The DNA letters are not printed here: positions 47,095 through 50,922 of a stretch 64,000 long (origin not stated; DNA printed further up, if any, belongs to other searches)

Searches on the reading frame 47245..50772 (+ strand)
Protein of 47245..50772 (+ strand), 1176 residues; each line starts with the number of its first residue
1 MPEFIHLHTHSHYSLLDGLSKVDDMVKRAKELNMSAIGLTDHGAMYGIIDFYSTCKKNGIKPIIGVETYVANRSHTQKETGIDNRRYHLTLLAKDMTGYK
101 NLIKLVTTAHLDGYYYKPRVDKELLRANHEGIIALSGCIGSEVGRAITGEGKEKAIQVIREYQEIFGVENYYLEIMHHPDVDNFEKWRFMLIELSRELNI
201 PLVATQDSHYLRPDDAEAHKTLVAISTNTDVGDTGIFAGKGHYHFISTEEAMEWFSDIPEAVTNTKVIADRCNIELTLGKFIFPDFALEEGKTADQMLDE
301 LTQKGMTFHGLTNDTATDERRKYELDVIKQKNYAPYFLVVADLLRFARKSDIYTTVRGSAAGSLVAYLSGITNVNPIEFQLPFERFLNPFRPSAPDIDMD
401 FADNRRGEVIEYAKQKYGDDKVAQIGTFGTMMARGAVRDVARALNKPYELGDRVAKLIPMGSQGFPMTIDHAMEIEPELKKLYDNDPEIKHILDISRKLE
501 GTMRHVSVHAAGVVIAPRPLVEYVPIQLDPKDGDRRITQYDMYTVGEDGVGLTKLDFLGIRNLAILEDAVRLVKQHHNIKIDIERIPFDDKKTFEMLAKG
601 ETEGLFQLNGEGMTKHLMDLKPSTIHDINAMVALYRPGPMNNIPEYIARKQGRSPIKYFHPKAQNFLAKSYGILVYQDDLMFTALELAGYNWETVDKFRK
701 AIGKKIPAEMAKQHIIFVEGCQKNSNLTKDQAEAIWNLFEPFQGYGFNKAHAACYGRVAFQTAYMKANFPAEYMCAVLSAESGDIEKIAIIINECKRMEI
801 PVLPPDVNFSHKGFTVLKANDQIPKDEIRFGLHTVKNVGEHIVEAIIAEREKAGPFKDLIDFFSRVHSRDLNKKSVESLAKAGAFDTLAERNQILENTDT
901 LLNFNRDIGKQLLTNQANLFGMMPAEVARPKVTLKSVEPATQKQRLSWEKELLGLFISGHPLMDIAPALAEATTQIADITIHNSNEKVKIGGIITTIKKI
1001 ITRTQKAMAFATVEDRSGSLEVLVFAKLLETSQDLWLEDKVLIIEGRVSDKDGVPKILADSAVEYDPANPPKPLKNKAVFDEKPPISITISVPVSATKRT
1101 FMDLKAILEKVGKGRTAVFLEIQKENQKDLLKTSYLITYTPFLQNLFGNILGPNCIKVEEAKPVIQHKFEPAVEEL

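Call 84: search_protein_families(library=pfam, proteins=[window:47245-50772:+], max_evalue=0.001)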
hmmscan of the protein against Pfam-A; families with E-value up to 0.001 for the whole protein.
window:47245-50772:+ (1176 aa): 5 families
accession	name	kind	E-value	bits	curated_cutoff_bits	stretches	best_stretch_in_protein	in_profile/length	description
PF07733.18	DNA_pol3_alpha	-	6.4e-87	291.9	23.9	1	298-559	3-260/260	Bacterial DNA polymerase III alpha NTPase domain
PF02811.25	PHP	-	1.4e-58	198.3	26.4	1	6-178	1-164/164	PHP domain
PF17657.6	DNA_pol3_finger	-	3.7e-52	176.5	22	1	562-724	1-165/166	Bacterial DNA polymerase III alpha subunit finger domain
PF14579.12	HHH_6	-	1.4e-28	99.3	25.6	1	800-892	2-88/90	Helix-hairpin-helix motif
PF01336.31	tRNA_anti-codon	-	3.6e-09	36.9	27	1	988-1061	1-71/75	OB-fold nucleic acid binding domain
